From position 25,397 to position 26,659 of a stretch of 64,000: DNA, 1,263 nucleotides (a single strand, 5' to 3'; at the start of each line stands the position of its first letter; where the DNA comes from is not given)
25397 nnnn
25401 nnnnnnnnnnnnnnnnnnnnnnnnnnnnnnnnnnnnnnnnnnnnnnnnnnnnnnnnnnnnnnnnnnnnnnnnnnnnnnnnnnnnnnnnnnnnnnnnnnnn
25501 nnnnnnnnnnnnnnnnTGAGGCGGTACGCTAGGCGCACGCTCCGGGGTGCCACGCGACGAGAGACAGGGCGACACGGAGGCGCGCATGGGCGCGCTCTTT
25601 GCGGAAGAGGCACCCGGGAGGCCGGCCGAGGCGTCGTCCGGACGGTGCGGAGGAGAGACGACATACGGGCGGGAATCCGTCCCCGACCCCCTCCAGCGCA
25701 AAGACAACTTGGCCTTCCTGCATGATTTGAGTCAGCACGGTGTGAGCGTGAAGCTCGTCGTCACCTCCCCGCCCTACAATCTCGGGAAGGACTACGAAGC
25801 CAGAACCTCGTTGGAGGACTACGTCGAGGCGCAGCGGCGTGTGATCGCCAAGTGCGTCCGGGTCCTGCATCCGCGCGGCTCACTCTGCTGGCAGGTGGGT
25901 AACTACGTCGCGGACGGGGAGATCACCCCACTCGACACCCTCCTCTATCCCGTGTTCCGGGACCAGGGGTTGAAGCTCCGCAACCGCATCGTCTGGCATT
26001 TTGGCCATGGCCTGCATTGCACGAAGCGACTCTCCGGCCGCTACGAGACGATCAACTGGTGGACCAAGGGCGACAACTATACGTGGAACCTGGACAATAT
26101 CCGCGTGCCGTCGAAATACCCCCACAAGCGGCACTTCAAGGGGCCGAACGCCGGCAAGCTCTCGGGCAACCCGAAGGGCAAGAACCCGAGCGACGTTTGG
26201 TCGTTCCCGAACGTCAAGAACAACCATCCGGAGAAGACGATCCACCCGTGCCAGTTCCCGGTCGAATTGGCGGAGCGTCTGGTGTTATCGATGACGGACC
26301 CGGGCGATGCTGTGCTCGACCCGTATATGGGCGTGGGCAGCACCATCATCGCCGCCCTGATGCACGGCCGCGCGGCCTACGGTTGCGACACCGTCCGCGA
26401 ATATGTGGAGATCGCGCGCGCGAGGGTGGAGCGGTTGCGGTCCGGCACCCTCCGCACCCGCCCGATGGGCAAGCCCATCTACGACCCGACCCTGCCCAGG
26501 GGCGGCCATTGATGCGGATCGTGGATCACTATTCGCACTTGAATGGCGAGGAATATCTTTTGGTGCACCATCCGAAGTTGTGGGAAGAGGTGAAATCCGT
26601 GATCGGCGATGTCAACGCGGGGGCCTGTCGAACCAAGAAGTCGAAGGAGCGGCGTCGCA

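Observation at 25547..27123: BglII-family restriction endonuclease with beta-class amino-MTase inserted directly downstream of the Mo-hydroxylase large subunit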

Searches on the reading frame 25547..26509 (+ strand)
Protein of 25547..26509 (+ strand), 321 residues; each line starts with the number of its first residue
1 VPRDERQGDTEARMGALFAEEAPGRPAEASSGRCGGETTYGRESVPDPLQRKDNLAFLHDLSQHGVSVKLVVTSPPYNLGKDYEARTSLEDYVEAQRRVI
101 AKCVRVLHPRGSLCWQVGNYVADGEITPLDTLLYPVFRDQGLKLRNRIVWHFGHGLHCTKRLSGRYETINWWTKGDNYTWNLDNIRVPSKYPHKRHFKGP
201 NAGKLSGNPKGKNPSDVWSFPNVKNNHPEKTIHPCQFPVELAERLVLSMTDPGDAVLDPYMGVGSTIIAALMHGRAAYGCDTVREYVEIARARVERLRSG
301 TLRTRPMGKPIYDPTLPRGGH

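Call 4: search_protein_families(library=pfam, proteins=[window:25547-26509:+], max_evalue=0.01)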
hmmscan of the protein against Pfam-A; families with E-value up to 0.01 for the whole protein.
window:25547-26509:+ (321 aa): 1 family
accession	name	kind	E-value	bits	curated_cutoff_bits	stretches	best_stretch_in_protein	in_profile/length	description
PF01555.25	N6_N4_Mtase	-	8.3e-52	176.8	26.7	1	68-290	1-219/221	DNA methylase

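Call 5: search_protein_families(library=ncbifam, proteins=[window:25547-26509:+], max_evalue=0.01)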
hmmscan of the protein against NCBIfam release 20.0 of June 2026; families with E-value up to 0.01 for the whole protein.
window:25547-26509:+ (321 aa): 5 families
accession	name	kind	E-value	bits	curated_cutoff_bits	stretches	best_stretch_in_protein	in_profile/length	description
NF008572.0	PRK11524.1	equivalog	8.6e-32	110.4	292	1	52-295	20-257/294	adenine-specific DNA-methyltransferase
NF050803.1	DnaMtaseCcrMCaul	equivalog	6e-18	64.9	830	1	223-298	177-251/350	adenine-specific DNA-methyltransferase CcrM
NF010253.0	PRK13699.1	subfamily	3.6e-11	43.2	244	1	216-298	132-209/226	DNA methyltransferase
TIGR01177.1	TIGR01177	hypoth_equivalog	1.5e-06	27.8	316.55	1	238-292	167-222/330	TIGR01177 family methyltransferase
NF043040.1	corrin_prot_MT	hypoth_equivalog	0.0049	16.3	180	0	241-298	30-87/216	corrinoid protein-associated methyltransferase CpaM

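Call 8: search_solved_structures(query=window:25547-26509:+, max_evalue=0.001, show_alignments=2)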
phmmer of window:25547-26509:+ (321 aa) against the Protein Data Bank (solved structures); distinct sequences matched with E-value up to 0.001: 12.
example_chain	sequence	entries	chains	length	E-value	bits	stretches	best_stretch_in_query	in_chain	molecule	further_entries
1nw8_A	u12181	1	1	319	1.8e-28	102.8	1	56-291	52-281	MODIFICATION METHYLASE RSRI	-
1eg2_A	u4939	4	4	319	2.6e-28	102.3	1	56-291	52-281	MODIFICATION METHYLASE RSRI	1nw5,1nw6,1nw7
8urk_A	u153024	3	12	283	5.1e-27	98.1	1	23-298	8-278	Methyltransferase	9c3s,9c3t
9c3u_A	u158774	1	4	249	3.1e-26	95.5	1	55-296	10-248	Methyltransferase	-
1g60_A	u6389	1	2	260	2.3e-22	82.7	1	65-292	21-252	Adenine-specific Methyltransferase MboIIA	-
2zie_A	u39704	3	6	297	3.8e-17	65.6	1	66-296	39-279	Putative modification methylase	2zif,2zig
6pbd_A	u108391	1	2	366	4.3e-14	55.6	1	137-297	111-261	Modification methylase CcrMI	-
8s9m_A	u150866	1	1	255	1.3e-13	54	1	66-295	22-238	DNA cytosine-N4 methyltransferase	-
8s9n_A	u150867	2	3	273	1.7e-13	53.6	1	222-295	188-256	DNA cytosine-N4 methyltransferase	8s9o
5hek_A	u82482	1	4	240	5.4e-10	42.1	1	228-294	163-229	Adenine specific DNA methyltransferase (DpnA)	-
5hfj_A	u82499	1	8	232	6e-10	41.9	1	228-294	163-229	Adenine specific DNA methyltransferase (DpnA)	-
1boo_A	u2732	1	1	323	0.00012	24.5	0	232-290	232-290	PROTEIN (N-4 CYTOSINE-SPECIFIC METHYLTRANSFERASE PVU II)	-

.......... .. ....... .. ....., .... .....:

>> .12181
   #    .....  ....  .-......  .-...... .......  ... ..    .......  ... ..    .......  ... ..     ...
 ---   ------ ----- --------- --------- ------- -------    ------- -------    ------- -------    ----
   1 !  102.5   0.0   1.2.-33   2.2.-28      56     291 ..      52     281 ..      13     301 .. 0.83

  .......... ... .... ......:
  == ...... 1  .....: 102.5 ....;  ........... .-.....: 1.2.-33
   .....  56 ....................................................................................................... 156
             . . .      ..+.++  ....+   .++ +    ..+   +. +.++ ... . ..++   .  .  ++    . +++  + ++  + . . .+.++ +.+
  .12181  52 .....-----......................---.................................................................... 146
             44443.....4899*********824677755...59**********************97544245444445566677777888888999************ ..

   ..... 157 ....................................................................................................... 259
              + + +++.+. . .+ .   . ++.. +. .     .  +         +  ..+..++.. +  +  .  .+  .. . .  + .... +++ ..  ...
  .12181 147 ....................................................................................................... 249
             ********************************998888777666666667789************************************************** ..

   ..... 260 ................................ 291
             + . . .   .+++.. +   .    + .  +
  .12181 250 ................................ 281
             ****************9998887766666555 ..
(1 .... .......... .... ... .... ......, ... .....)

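Call 16: find_homologous_proteins(query=window:25586-26509:+)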
Query window:25586-26509:+ (308 aa): 8000 proteins with E <= 0.001 among 8000 candidates; the best 120 are listed.
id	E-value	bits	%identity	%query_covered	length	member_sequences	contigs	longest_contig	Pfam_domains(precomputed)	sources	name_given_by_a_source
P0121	1.6e-210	716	97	100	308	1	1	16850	PF01555.25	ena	-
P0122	1.3e-205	700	95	100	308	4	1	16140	PF01555.25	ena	-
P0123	2.5e-173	594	87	94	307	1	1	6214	PF01555.25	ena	-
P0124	4.2e-172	590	91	89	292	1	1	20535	PF01555.25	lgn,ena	-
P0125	5.4e-172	589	91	89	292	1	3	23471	PF01555.25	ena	-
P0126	6.3e-172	589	91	89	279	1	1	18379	PF01555.25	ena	-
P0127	1.0e-171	588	86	94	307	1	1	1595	PF01555.25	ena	-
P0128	3.3e-171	587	91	89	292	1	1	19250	PF01555.25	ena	-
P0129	3.3e-171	587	91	89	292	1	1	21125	PF01555.25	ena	-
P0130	5.0e-171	586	85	94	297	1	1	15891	PF01555.25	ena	-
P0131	6.4e-171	586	91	89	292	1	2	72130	PF01555.25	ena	-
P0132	7.4e-171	586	86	94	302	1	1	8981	PF01555.25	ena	-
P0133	3.2e-169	580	88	93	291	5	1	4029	PF01555.25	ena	-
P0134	1.8e-165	568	87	89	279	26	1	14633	PF01555.25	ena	-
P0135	3.5e-158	544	77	99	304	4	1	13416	PF01555.25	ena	-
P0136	2.6e-156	538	76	99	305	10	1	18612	PF01555.25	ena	-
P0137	4.2e-156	537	76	98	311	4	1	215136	PF01555.25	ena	-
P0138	9.3e-156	536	75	99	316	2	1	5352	PF01555.25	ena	-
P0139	1.3e-155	536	83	87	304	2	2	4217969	PF01555.25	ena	-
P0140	4.1e-155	534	81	88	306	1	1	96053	PF01555.25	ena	-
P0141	5.5e-155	533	78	97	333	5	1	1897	PF01555.25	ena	-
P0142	1.8e-154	532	74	99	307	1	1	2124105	PF01555.25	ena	-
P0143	2.1e-154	532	76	96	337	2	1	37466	PF01555.25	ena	-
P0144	3.1e-154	531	75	99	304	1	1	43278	PF01555.25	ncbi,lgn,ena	-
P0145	3.1e-154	531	76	97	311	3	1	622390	PF01555.25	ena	-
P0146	3.8e-154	531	81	89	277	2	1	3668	PF01555.25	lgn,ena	-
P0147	1.6e-153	529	74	99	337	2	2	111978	PF01555.25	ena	-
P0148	2.3e-153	528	75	97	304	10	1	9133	PF01555.25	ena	-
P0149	3.0e-153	528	80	87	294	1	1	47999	PF01555.25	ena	-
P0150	4.2e-153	527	76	96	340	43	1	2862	PF01555.25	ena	-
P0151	4.6e-153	527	81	89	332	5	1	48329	PF01555.25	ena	-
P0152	6.1e-153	527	80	87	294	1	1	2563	PF01555.25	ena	-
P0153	7.3e-153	527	77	96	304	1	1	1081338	PF01555.25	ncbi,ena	-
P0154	1.1e-152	526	81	87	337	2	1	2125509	PF01555.25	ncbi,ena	-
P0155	1.5e-152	526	76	96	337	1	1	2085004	PF01555.25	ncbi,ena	-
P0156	1.7e-152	525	80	87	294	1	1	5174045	PF01555.25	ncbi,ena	-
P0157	1.7e-152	525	79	89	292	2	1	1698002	PF01555.25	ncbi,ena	-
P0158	1.9e-152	525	74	99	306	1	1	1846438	PF01555.25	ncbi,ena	-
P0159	1.9e-152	525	80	87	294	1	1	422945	PF01555.25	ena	-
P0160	2.2e-152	525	74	99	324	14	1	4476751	PF01555.25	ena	-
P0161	2.4e-152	525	74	95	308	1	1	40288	PF01555.25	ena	-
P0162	3.4e-152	524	74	99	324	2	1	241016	PF01555.25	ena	-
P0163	3.8e-152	524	79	89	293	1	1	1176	PF01555.25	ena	-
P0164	5.7e-152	524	80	88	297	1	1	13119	PF01555.25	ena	-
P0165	5.7e-152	524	80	89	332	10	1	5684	PF01555.25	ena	-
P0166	6.7e-152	523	83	86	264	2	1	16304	PF01555.25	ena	-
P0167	7.9e-152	523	79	89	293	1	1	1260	PF01555.25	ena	-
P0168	9.1e-152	523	79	88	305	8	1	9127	PF01555.25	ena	-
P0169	1.0e-151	523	76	96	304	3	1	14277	PF01555.25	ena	-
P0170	1.2e-151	523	80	87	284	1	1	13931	PF01555.25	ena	-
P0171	1.8e-151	522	80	88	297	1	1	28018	PF01555.25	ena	-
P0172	2.3e-151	522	72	100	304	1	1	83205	PF01555.25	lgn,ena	-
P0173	3.0e-151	521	80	88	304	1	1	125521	PF01555.25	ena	-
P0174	4.2e-151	521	78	90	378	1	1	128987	PF01555.25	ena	-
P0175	4.8e-151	521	80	87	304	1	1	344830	PF01555.25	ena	-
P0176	6.7e-151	520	76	92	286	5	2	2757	PF01555.25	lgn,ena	-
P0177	7.7e-151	520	72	99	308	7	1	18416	PF01555.25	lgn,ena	-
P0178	9.2e-151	520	79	88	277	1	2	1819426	PF01555.25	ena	-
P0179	9.2e-151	520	80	88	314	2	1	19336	PF01555.25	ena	-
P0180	1.1e-150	519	73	99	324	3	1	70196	PF01555.25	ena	-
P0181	1.7e-150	519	72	100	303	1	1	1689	PF01555.25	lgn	-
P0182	2.1e-150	518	73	99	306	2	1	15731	PF01555.25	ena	-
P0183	2.2e-150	518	79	90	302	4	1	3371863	PF01555.25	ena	-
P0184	2.2e-150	518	78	89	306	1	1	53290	PF01555.25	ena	-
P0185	2.6e-150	518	78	89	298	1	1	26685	PF01555.25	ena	-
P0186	2.7e-150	518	75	96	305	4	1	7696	PF01555.25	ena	-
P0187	2.7e-150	518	76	93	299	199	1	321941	PF01555.25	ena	-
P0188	3.1e-150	518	79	87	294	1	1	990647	PF01555.25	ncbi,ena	-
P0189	3.6e-150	518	77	89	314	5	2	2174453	PF01555.25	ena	-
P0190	3.8e-150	518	75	96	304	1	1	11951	PF01555.25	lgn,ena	-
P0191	3.8e-150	518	80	88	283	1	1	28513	PF01555.25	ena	-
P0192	4.8e-150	517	79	89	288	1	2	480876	PF01555.25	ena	-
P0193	4.8e-150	517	79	87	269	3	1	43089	PF01555.25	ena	-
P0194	5.7e-150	517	78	89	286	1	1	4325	PF01555.25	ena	-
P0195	6.6e-150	517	78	89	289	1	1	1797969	PF01555.25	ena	-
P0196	8.5e-150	516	80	89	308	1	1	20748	PF01555.25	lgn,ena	-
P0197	8.6e-150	516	73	99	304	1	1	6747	PF01555.25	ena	-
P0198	1.0e-149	516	78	89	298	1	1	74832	PF01555.25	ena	-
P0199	1.0e-149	516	77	88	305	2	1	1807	PF01555.25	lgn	-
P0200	1.2e-149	516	79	88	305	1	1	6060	PF01555.25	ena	-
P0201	1.5e-149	516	75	96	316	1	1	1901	PF01555.25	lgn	-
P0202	1.5e-149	516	77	90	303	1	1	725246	PF01555.25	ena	-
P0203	1.6e-149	516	79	89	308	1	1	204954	PF01555.25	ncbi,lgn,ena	-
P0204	1.7e-149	515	74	98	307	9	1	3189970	PF01555.25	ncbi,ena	-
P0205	1.7e-149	515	78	89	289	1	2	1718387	PF01555.25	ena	-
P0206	1.7e-149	515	73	99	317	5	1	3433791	PF01555.25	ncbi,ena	-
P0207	1.7e-149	515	78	89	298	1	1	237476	PF01555.25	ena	-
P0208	1.9e-149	515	78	89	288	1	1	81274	PF01555.25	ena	-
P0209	2.0e-149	515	78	89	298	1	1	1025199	PF01555.25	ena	-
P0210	2.1e-149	515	78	89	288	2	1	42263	PF01555.25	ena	-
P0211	2.2e-149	515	78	90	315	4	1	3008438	PF01555.25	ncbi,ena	-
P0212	2.2e-149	515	79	89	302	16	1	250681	PF01555.25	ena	-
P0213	2.3e-149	515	77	88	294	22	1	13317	PF01555.25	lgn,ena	-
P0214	2.4e-149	515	76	95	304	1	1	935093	PF01555.25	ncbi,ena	-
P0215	2.4e-149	515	75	93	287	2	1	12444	PF01555.25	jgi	-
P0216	2.6e-149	515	79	88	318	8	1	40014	PF01555.25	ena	-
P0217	2.7e-149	515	78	89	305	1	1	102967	PF01555.25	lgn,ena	-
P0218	2.8e-149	515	73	98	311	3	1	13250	PF01555.25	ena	-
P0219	3.0e-149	515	75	93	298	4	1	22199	PF01555.25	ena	-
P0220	3.2e-149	515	79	89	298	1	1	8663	PF01555.25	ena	-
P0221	3.3e-149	514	75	93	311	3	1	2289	PF01555.25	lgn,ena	-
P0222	3.4e-149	514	73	99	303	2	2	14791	PF01555.25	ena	-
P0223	3.8e-149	514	78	89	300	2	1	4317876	PF01555.25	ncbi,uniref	ncbi:DNA-methyltransferase [Candidatus Palauibacter sp.]|uniref:DNA-methyltransferase n=1 Tax=Candid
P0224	5.2e-149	514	72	98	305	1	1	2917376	PF01555.25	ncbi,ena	-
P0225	5.3e-149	514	83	82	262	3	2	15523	PF01555.25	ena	-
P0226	5.6e-149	514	77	88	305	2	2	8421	PF01555.25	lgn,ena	-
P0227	6.0e-149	514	77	88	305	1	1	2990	PF01555.25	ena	-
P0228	6.3e-149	514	72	99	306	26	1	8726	PF01555.25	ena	-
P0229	6.4e-149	514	77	88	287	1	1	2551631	PF01555.25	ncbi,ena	-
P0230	6.9e-149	513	78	89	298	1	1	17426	PF01555.25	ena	-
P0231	7.0e-149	513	72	98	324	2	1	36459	PF01555.25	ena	-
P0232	7.4e-149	513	77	88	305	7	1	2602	PF01555.25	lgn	-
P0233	8.8e-149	513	78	89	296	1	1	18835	PF01555.25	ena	-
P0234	1.1e-148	513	79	88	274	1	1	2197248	PF01555.25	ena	-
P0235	1.1e-148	513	77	89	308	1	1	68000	PF01555.25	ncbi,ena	-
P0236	1.2e-148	513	79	88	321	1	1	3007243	PF01555.25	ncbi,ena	-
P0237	1.2e-148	513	79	88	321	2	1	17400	PF01555.25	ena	-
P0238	1.2e-148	513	79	88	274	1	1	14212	PF01555.25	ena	-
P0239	1.3e-148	513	72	99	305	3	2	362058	PF01555.25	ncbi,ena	-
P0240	1.5e-148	512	78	89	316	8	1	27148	PF01555.25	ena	-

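Call 26: find_encoding_contigs(protein=P0131, flank=7000, max_places=3)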
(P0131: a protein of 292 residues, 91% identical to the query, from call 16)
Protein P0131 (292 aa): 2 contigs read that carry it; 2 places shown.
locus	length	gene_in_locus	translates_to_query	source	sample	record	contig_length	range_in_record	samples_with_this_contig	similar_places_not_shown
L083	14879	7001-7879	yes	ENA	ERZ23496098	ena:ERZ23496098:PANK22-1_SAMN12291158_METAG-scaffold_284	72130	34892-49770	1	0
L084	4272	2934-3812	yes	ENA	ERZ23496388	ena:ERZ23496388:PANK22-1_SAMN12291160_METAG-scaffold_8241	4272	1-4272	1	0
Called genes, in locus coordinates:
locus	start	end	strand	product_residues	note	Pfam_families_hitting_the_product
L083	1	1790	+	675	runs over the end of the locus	PF00724:Oxidored_FMN, PF01266:DAO (faint), PF00070:Pyr_redox (faint), PF03486:HI0933_like (faint), PF07992:Pyr_redox_2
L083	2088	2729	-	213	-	PF03308:MeaB, PF02492:cobW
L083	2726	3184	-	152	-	PF02814:UreE_N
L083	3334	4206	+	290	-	PF00941:FAD_binding_5, PF03450:CO_deh_flav_C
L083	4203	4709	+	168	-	PF00111:Fer2, PF01799:Fer2_2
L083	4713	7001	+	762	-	PF01315:Ald_Xan_dh_C, PF02738:MoCoBD_1, PF20256:MoCoBD_2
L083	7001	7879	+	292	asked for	PF01555:N6_N4_Mtase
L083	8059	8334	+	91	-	PF09195:Endonuc-BglII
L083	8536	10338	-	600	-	PF00672:HAMP (weak), PF00211:Guanylate_cyc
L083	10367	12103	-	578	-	PF00920:ILVD_EDD_N, PF24877:ILV_EDD_C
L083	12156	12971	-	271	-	PF00106:adh_short, PF08659:KR, PF13561:adh_short_C2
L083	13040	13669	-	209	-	-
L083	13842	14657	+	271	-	PF00106:adh_short, PF08659:KR, PF23441:SDR (weak), PF13561:adh_short_C2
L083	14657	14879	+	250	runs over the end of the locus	PF00106:adh_short, PF01370:Epimerase (weak), PF13561:adh_short_C2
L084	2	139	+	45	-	?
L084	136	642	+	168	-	PF00111:Fer2, PF01799:Fer2_2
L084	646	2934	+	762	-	PF01315:Ald_Xan_dh_C, PF02738:MoCoBD_1, PF20256:MoCoBD_2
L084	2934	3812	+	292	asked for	PF01555:N6_N4_Mtase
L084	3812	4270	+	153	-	?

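Call 27: find_encoding_contigs(protein=P0130, flank=7000, max_places=3)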
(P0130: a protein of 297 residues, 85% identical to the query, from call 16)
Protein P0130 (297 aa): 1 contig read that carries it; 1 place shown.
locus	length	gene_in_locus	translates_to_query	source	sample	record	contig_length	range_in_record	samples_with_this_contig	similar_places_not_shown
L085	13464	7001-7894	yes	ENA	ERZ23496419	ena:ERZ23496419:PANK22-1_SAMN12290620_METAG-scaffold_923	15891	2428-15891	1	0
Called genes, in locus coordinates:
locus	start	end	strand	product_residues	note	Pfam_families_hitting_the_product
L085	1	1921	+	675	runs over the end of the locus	PF00724:Oxidored_FMN, PF01266:DAO (faint), PF00070:Pyr_redox (faint), PF03486:HI0933_like (faint), PF07992:Pyr_redox_2, PF13450:NAD_binding_8 (weak)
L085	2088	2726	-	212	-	PF03308:MeaB, PF02492:cobW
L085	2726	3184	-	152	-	PF02814:UreE_N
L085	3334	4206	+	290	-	PF00941:FAD_binding_5, PF03450:CO_deh_flav_C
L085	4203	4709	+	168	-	PF00111:Fer2, PF01799:Fer2_2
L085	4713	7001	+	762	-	PF01315:Ald_Xan_dh_C, PF02738:MoCoBD_1, PF20256:MoCoBD_2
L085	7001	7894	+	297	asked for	PF01555:N6_N4_Mtase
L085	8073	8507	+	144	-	PF09195:Endonuc-BglII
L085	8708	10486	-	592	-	PF00672:HAMP (weak), PF00211:Guanylate_cyc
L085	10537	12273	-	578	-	PF00920:ILVD_EDD_N, PF24877:ILV_EDD_C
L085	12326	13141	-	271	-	PF00106:adh_short, PF08659:KR, PF13561:adh_short_C2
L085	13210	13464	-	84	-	?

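Call 28: find_encoding_contigs(protein=P0137, flank=7000, max_places=3)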
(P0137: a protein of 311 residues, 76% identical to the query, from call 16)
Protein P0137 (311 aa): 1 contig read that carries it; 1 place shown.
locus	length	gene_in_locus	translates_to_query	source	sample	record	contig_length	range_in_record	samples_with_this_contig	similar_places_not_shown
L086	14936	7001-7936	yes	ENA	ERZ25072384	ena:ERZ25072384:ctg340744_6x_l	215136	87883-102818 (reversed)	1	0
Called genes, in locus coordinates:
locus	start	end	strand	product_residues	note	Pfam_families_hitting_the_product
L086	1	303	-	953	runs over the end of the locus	PF00133:tRNA-synt_1, PF01921:tRNA-synt_1f (faint), PF09334:tRNA-synt_1g, PF01406:tRNA-synt_1e (weak), PF09334:tRNA-synt_1g (weak), PF08264:Anticodon_1, PF06827:zf-FPG_IleRS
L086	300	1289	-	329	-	PF06574:FAD_syn, PF01687:Flavokinase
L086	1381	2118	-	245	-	PF13505:OMP_b-brl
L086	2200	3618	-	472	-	PF01547:SBP_bac_1, PF13416:SBP_bac_8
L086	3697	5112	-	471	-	PF01547:SBP_bac_1, PF13416:SBP_bac_8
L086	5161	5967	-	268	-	PF03328:HpcH_HpaI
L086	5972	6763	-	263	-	PF03328:HpcH_HpaI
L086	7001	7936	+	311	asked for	PF01555:N6_N4_Mtase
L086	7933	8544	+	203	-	PF09195:Endonuc-BglII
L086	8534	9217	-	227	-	PF00857:Isochorismatase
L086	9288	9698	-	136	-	PF01850:PIN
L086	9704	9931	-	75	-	-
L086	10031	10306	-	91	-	PF08882:Acetone_carb_G (weak)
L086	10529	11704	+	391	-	PF13384:HTH_23, PF13518:HTH_28, PF13551:HTH_29, PF13565:HTH_32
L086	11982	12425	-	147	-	PF05494:MlaC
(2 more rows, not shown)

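Call 67: search_protein_families(library=padloc, proteins=[window:25586-26509:+], max_evalue=0.001)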
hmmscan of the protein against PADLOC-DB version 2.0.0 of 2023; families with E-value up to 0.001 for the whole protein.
window:25586-26509:+ (308 aa): 61 families (the best 25 are shown)
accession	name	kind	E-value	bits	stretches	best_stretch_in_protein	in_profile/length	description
PDLC03230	MTase_II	-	1.6e-78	262.5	1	40-278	42-279/360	Type II methyltransferase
PDLC03299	MTase_II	-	5.9e-70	234.1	1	40-300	21-278/296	Type II methyltransferase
PDLC03353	MTase_II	-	2.3e-39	133.5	1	44-283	19-252/260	Type II methyltransferase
PDLC03371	MTase_II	-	1.8e-37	127.3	1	37-284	14-255/260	Type II methyltransferase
PDLC03320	MTase_II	-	1.4e-35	120.9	1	36-286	35-279/289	Type II methyltransferase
PDLC03350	MTase_II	-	1.6e-31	107.9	1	53-285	74-299/312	Type II methyltransferase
PDLC03387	MTase_II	-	4.5e-30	102.8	2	124-283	135-278/289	Type II methyltransferase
PDLC03327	MTase_II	-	4.1e-29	99.8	1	53-276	57-279/319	Type II methyltransferase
PDLC03260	MTase_II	-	4.4e-23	79.7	2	203-283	233-309/349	Type II methyltransferase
PDLC03339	MTase_II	-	6.4e-21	72.6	1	72-283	53-273/399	Type II methyltransferase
PDLC03300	MTase_II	-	9.8e-20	68.8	1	76-282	83-277/302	Type II methyltransferase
PDLC03265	MTase_II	-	2.6e-19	67.8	2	201-284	251-331/333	Type II methyltransferase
PDLC03216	MTase_II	-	1.5e-18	64.9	1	216-285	190-259/364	Type II methyltransferase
PDLC03738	oMTase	-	3e-18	63.7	1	216-285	200-269/376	orphan methyltransferase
PDLC03238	MTase_II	-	3.3e-18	63.9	1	44-268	134-352/428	Type II methyltransferase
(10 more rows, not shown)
